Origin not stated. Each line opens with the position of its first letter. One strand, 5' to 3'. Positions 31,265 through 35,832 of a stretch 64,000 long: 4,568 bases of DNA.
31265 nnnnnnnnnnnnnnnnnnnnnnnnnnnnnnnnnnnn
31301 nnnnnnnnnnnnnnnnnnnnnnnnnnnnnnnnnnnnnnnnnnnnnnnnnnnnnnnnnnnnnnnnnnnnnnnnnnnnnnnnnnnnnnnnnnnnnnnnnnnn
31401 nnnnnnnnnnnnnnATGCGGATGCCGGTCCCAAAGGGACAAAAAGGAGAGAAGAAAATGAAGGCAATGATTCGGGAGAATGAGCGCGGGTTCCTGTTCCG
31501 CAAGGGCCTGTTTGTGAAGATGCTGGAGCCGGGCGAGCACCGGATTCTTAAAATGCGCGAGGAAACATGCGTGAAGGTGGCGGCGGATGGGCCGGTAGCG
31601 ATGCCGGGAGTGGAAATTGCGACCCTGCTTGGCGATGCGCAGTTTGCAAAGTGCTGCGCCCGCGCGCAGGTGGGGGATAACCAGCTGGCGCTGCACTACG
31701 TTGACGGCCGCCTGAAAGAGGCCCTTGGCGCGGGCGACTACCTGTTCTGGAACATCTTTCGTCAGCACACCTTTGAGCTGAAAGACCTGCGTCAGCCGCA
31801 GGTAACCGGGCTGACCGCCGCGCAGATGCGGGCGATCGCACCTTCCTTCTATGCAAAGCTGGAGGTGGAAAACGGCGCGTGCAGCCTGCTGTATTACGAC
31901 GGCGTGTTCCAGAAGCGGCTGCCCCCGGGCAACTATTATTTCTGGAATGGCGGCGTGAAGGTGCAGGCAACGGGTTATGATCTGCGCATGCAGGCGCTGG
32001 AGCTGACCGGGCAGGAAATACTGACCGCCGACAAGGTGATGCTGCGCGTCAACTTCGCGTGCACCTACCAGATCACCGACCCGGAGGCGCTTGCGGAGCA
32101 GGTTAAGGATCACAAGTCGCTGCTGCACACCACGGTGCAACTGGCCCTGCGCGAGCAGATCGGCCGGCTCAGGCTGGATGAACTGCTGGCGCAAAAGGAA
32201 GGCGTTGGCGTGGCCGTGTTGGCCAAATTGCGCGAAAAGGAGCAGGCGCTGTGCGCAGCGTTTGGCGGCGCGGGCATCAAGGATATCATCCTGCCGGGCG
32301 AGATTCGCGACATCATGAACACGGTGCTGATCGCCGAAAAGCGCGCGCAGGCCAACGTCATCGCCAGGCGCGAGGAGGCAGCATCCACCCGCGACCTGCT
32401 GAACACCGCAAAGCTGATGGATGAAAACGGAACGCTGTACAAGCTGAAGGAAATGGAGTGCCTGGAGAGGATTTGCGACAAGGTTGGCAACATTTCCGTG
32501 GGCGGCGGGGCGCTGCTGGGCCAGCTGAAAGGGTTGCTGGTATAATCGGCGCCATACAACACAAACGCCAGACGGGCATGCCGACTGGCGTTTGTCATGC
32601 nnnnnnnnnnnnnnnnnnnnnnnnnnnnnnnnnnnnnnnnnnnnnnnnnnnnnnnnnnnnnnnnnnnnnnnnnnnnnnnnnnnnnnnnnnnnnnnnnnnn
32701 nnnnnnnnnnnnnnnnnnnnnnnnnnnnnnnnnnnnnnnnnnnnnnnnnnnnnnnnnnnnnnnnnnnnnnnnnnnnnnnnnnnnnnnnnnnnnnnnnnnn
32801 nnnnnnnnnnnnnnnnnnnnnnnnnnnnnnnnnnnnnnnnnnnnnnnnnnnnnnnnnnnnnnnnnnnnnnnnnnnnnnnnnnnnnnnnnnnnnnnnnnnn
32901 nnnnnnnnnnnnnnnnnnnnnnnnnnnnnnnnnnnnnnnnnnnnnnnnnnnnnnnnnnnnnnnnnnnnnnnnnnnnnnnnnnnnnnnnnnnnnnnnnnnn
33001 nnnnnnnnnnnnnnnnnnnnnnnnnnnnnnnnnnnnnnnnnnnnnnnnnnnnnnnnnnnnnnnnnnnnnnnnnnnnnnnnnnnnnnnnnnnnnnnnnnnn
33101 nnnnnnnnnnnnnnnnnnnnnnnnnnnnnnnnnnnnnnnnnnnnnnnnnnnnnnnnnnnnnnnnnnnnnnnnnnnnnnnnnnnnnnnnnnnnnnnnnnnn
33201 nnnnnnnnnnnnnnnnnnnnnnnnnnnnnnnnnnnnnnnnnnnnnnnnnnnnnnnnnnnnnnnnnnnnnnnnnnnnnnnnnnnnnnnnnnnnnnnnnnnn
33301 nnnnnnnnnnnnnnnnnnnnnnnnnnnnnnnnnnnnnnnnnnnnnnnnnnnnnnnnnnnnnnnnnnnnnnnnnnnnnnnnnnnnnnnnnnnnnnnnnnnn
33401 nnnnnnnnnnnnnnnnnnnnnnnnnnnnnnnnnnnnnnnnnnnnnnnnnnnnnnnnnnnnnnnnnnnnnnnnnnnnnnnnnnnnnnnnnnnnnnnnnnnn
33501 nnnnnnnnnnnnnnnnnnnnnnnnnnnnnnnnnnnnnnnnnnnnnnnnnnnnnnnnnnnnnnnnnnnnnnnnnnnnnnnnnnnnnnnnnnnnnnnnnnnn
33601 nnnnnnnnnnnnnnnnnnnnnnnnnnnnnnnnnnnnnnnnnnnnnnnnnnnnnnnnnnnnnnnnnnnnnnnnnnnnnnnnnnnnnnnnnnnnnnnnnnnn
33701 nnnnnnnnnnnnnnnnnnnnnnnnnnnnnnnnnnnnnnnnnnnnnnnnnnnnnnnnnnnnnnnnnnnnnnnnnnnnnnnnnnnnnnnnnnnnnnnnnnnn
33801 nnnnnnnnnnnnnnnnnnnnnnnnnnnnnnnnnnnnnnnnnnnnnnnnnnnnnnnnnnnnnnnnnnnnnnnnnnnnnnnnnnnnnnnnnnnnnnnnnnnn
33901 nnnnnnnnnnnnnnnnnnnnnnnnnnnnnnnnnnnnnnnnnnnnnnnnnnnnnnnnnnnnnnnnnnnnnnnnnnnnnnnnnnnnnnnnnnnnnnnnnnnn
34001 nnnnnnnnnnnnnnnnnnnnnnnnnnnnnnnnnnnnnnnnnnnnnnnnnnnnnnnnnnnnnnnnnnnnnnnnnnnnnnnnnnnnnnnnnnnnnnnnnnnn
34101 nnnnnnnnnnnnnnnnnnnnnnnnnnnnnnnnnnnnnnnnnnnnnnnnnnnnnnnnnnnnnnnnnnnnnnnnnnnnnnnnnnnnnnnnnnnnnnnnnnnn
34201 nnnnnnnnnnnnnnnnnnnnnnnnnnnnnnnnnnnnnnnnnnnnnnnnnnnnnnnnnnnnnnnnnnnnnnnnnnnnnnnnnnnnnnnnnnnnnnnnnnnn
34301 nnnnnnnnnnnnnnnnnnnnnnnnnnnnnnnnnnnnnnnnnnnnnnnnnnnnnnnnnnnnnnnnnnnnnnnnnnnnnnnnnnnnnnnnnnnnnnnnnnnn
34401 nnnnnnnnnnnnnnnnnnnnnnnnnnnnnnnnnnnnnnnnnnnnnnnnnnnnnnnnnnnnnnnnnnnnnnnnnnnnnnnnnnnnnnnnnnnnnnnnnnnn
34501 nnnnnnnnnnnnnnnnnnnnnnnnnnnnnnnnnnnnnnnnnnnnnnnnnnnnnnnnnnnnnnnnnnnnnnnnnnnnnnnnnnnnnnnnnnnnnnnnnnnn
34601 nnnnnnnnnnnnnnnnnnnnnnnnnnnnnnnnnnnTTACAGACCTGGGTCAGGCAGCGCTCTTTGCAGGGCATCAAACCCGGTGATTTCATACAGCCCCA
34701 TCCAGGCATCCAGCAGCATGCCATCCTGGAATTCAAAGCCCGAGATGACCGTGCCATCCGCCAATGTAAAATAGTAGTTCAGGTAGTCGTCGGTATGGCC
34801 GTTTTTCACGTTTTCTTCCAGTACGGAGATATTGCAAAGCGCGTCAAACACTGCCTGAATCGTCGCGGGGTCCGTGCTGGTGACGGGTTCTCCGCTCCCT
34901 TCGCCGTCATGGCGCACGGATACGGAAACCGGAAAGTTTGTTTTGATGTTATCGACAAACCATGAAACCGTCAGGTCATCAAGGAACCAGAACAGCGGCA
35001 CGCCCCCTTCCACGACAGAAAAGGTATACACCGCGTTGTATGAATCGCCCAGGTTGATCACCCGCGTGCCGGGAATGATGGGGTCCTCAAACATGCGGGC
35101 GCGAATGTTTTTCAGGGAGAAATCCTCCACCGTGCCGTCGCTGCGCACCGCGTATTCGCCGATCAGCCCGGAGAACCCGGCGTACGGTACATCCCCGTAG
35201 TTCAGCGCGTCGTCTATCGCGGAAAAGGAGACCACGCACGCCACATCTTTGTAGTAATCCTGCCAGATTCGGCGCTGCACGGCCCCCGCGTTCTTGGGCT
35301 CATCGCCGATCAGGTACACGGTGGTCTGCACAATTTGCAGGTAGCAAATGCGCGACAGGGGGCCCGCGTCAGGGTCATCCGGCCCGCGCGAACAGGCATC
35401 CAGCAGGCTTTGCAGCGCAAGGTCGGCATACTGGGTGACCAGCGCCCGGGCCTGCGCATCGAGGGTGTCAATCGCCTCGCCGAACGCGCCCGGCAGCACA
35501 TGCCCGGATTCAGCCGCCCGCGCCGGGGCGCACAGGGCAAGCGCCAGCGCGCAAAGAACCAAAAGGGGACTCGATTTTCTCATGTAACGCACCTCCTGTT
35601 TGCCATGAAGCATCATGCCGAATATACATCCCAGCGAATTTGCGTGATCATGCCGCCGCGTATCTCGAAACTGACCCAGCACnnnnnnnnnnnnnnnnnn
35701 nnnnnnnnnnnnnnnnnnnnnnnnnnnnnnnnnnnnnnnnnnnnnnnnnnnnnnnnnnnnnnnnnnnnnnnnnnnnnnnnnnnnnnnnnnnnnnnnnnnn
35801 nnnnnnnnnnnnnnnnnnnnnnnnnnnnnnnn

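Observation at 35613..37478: Bacterial serpin with an extra C-terminal domain, co-resident with a peptide-aldehyde NRPS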

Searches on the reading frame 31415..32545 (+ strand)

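Call 6: search_protein_families(library=pfam, proteins=[window:31415-32545:+], max_evalue=0.01)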
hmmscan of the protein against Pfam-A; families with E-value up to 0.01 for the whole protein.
window:31415-32545:+ (376 aa): 1 family
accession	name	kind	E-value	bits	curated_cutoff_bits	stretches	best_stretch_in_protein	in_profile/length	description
PF01145.31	Band_7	-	8.2e-22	78.5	23.6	1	153-322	5-176/176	SPFH domain / Band 7 family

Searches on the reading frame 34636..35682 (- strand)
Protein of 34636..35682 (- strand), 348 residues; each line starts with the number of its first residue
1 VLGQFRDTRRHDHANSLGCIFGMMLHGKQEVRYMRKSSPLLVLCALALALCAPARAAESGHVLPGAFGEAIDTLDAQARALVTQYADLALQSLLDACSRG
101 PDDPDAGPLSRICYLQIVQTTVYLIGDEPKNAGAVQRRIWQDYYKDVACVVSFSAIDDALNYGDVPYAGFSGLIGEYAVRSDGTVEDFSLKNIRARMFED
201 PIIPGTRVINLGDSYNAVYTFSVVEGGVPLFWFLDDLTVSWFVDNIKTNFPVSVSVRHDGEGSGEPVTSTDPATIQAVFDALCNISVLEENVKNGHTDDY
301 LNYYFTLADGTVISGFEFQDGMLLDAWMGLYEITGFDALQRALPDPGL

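Call 6: search_protein_families(library=pfam, proteins=[window:34636-35682:-], max_evalue=0.01)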
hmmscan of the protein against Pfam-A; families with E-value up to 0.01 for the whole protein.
window:34636-35682:- (348 aa): 0 families

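Call 60: find_homologous_proteins(query=window:34636-35583:-, max_evalue=0.001)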
Query window:34636-35583:- (315 aa): 17 proteins with E <= 0.001 among 3815 candidates.
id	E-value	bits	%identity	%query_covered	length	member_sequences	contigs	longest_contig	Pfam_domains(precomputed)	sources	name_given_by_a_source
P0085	1.6e-210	716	100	100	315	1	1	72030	-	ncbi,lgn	-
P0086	6.3e-87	310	53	94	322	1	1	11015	-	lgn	-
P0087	5.1e-75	271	47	92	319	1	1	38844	-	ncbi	-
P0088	5.2e-63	232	45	97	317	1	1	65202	-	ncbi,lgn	-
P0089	4.9e-45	172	66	39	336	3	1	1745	-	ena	-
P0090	1.6e-44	171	64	41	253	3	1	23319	PF09394.17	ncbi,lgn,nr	ncbi:MAG: protease inhibitor I42 family protein [Clostridia bacterium]|nr:protease inhibitor I42 fam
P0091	2.2e-43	167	64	39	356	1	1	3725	PF09394.17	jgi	-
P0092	2.3e-43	167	69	38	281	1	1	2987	PF09394.17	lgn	-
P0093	4.9e-42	163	65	40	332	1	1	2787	-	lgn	-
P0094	5.4e-42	162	66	39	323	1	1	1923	-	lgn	-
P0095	1.5e-41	161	63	40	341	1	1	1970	-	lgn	-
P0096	6.2e-41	159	64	38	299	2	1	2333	-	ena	-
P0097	1.2e-40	158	63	40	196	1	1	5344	-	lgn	-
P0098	1.3e-40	158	61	39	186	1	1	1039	-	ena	-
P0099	1.9e-40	157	66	39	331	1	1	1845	-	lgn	-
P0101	6.3e-38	149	63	38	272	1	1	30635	-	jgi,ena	-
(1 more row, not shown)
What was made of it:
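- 34636..35583 (-): Downstream partner gene: a 315-aa secreted protein of unknown function. The likely real start is the ATG at 35583, preceded by an AGGAGG ribosome-binding site. Homologue search (call 60).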

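Call 62: search_protein_families(library=pfam, proteins=[P0086, P0087, P0089, P0090, P0091, P0092, P0093, P0095, P0097, P0101], max_evalue=0.1)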
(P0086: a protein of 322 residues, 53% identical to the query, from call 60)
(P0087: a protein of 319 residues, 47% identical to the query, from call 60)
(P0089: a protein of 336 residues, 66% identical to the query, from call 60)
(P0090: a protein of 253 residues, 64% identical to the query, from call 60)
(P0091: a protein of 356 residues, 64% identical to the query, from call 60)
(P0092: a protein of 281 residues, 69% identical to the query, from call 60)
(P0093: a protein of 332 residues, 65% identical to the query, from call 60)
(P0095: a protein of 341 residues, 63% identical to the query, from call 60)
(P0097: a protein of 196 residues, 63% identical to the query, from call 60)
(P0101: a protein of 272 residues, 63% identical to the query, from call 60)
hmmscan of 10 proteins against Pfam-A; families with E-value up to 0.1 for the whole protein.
P0086 (322 aa): 0 families

P0087 (319 aa): 0 families

P0089 (336 aa): 0 families

P0090 (253 aa): 1 family
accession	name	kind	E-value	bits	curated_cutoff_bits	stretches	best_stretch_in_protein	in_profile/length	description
PF09394.16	Inhibitor_I42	-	6.9e-18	65.2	27.2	1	37-117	2-82/91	Chagasin family peptidase inhibitor I42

P0091 (356 aa): 2 families
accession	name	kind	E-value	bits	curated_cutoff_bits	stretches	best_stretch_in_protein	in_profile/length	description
PF09394.16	Inhibitor_I42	-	1.4e-14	54.5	27.2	1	124-202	2-80/91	Chagasin family peptidase inhibitor I42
PF23428.2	DUF7115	-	0.047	14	27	0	105-159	1-55/108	Domain of unknown function (DUF7115)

P0092 (281 aa): 1 family
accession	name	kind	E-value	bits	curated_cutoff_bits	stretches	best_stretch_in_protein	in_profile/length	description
PF09394.16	Inhibitor_I42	-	8.1e-15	55.3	27.2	1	48-136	3-91/91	Chagasin family peptidase inhibitor I42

P0093 (332 aa): 0 families

P0095 (341 aa): 0 families

P0097 (196 aa): 0 families

P0101 (272 aa): 0 families
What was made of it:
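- The Z module occurs with Inhibitor_I42 at E 6.9e-18, 1.4e-14 and 8.1e-15 (call 62).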

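Call 68: find_encoding_contigs(protein=P0088, flank=10000, max_places=2)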
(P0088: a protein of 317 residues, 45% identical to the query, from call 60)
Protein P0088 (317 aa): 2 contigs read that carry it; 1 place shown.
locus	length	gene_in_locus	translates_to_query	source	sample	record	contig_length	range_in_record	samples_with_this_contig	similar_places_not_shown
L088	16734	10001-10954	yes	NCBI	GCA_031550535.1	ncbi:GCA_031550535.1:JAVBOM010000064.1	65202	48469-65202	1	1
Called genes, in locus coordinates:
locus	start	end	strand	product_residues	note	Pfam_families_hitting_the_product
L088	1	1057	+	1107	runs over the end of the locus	PF03704:BTAD (faint), PF12895:ANAPC3 (faint), PF13181:TPR_8 (faint), PF13371:TPR_9, PF13432:TPR_16, PF00515:TPR_1 (weak), PF07719:TPR_2 (weak), PF13414:TPR_11, +4 more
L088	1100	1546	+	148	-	-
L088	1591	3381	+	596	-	-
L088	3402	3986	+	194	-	-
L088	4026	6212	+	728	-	PF13428:TPR_14 (faint), PF14559:TPR_19 (faint), PF13424:TPR_12 (faint), PF07719:TPR_2 (faint)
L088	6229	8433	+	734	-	-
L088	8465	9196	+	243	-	-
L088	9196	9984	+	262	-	-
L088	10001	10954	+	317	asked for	-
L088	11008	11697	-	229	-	-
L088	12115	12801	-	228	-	-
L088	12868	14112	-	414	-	-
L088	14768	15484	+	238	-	-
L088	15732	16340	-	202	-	PF01209:Ubie_methyltran, PF02353:CMAS, PF13489:Methyltransf_23, PF07021:MetW, PF13847:Methyltransf_31, PF08241:Methyltransf_11, PF08242:Methyltransf_12, PF13649:Methyltransf_25, +1 more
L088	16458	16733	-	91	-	?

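Call 69: find_encoding_contigs(protein=P0087, flank=10000, max_places=2)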
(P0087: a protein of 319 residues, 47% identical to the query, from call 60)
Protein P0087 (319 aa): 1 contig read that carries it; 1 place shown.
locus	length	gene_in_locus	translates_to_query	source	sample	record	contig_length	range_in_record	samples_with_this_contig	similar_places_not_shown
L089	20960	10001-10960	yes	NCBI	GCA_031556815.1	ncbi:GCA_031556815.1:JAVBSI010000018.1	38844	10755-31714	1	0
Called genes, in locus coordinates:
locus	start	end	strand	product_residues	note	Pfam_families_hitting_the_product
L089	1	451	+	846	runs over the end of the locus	PF00515:TPR_1 (faint), PF07719:TPR_2 (faint), PF12895:ANAPC3 (faint), PF13424:TPR_12 (faint), PF13414:TPR_11 (faint), PF14559:TPR_19 (weak)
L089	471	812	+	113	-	PF00196:GerE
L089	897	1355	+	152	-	-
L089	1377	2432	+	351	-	-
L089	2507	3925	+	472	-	PF07676:PD40 (faint)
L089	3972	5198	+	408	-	-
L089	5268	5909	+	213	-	PF19701:DUF6199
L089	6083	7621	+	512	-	-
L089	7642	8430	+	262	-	-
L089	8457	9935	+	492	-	PF00196:GerE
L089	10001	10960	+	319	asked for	-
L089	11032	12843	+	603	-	PF13306:LRR_5, PF13855:LRR_8 (faint), PF05725:FNIP (faint), PF13306:LRR_5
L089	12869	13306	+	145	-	-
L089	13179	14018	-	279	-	PF01116:F_bP_aldolase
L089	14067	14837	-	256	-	PF12802:MarR_2 (faint), PF08220:HTH_DeoR, PF09339:HTH_IclR (faint), PF00455:DeoRC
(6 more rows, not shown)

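Call 70: find_encoding_contigs(protein=P0090, flank=10000, max_places=2)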
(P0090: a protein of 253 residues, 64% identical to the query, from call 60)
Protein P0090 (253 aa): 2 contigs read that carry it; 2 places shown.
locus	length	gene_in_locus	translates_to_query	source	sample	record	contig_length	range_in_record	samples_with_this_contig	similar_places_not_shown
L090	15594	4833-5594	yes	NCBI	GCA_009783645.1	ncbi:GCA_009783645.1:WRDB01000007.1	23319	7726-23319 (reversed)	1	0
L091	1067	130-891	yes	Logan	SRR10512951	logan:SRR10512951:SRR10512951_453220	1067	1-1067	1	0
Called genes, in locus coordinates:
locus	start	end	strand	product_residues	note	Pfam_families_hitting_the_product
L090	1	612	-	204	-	PF00753:Lactamase_B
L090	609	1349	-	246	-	PF13349:DUF4097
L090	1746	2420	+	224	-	PF00440:TetR_N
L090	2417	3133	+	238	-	PF02525:Flavodoxin_2, PF03358:FMN_red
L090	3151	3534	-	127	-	PF00903:Glyoxalase, PF13669:Glyoxalase_4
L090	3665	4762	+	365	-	PF01168:Ala_racemase_N, PF14031:D-ser_dehydrat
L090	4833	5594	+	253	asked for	PF09394:Inhibitor_I42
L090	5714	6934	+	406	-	PF00291:PALP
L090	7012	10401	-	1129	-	PF00188:CAP, PF02368:Big_2, PF18998:Flg_new_2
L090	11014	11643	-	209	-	-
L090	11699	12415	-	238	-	-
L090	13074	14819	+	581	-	PF03485:Arg_tRNA_synt_N, PF00750:tRNA-synt_1d, PF05746:DALR_1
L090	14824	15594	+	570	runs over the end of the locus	-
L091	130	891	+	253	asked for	PF09394:Inhibitor_I42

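Call 75: predict_structure(alignment_id=A4)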
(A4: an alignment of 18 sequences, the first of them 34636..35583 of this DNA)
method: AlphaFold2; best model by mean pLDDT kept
length: 315 residues; sequences in the alignment: 18
mean_pLDDT: 83.2   pTM: 0.58
mean pLDDT of the five models: 83.2, 82.1, 82.1, 80.6, 79.8
residues with pLDDT >= 90: 172; 70-90: 76; 50-70: 39; < 50: 28
segments of 3 or more residues with pLDDT < 50: 1-3, 15-32, 131-136
pLDDT, mean of each block of 10 residues (from residue 1): 55 51 43 76 95 95 78 66 89 93 96 95 66 49 91 93 91 90 78 77 87 94 90 95 97 86 87 96 94 89 97 87
secondary structure, 60 per line:
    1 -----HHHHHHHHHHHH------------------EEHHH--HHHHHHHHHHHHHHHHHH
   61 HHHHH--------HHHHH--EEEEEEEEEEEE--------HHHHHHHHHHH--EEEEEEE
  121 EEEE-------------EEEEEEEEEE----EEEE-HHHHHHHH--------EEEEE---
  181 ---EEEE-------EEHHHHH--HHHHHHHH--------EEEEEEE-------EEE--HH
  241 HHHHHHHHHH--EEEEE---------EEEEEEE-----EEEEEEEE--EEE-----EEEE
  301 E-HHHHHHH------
elements in order: H6-17 H43-65 H74-78 E81-92 H101-111 E114-124 E138-147 E152-155 H157-164 E173-177 E184-187 H197-201 H204-211 E220-226 E234-236 H239-250 E253-257 E267-273 E279-286 E289-291 E297-301 H303-309
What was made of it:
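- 34636..35583 (-): AF2 model with pLDDT 83 (call 75).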

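Call 88: search_protein_families(library=padloc, proteins=[window:34636-35583:-], max_evalue=0.01)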
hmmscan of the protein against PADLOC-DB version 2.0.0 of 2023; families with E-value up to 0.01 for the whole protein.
window:34636-35583:- (315 aa): 0 families

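Call 90: search_solved_structures(query=A4, max_evalue=10, show_alignments=1)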
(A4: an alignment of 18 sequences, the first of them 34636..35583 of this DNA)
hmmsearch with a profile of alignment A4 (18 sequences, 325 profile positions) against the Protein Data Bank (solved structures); distinct sequences matched with E-value up to 10: 0.
